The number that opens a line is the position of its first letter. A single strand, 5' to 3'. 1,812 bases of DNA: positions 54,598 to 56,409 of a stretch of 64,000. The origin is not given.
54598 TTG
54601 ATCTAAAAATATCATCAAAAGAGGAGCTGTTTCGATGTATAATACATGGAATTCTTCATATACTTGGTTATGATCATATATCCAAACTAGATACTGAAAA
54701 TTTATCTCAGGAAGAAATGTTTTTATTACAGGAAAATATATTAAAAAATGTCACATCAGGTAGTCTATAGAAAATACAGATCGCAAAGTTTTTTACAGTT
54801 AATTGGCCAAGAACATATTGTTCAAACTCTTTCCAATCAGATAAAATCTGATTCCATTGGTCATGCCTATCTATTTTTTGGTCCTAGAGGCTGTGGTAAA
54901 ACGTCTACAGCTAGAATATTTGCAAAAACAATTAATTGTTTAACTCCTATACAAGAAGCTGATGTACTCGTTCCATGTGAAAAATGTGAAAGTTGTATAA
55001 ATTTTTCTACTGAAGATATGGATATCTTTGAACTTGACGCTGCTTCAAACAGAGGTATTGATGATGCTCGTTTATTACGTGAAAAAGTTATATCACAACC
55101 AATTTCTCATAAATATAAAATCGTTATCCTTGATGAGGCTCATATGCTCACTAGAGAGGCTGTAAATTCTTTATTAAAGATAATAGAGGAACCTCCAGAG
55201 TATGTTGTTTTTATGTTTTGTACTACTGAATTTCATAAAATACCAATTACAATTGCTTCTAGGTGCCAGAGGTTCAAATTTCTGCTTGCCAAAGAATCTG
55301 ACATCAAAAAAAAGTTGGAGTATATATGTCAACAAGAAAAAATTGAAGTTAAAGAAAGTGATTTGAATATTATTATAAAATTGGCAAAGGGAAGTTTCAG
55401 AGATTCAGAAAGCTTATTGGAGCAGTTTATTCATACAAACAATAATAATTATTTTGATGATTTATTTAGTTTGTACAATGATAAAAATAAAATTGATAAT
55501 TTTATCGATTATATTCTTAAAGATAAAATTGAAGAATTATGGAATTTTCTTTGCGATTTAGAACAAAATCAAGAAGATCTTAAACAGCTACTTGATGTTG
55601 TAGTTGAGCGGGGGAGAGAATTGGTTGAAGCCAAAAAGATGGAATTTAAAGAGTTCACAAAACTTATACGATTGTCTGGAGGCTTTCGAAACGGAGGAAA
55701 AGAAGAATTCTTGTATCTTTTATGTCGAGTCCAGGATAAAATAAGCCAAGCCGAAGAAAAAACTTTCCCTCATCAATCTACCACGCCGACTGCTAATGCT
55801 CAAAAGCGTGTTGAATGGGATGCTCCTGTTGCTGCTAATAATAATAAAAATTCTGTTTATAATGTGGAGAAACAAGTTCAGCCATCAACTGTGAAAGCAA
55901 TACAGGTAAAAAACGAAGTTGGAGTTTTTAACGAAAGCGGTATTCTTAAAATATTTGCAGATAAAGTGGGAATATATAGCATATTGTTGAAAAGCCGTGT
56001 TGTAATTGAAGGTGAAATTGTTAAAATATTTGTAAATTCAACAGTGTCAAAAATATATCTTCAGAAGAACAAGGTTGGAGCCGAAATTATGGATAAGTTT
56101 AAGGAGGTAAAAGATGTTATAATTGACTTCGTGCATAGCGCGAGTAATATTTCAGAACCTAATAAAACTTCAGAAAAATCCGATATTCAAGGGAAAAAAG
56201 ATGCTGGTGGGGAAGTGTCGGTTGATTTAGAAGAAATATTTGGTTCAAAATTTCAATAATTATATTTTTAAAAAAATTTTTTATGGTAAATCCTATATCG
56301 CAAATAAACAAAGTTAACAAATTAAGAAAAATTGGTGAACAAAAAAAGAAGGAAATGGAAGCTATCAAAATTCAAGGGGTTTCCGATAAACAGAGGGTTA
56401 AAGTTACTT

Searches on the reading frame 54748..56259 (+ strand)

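Call 32: search_protein_families(library=pfam, proteins=[window:54748-56259:+], max_evalue=0.001)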
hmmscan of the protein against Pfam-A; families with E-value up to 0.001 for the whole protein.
window:54748-56259:+ (503 aa): 7 families
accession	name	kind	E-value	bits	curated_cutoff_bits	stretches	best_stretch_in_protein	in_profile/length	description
PF13177.12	DNA_pol3_delta2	-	3.6e-40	138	27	1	20-178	1-157/161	DNA polymerase III, delta subunit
PF00004.35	AAA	-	1.3e-10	42.3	21.2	1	42-176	2-126/131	ATPase family associated with various cellular activities (AAA)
PF22608.2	DNAX_ATPase_lid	-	2.1e-08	34.2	27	1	186-229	2-45/49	DNA polymerase III clamp loader subunit, ATPase lid domain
PF13401.12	AAA_22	-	5.1e-05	24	27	1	42-162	9-126/130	AAA domain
PF13173.12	AAA_14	-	6.2e-05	23.4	27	1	40-154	4-93/129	AAA domain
PF07728.20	AAA_5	-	0.00021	21.8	22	0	42-148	3-92/139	AAA domain (dynein-related subfamily)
PF05496.18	RuvB_N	-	0.00029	21.1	27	0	11-66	2-61/159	Holliday junction DNA helicase RuvB P-loop domain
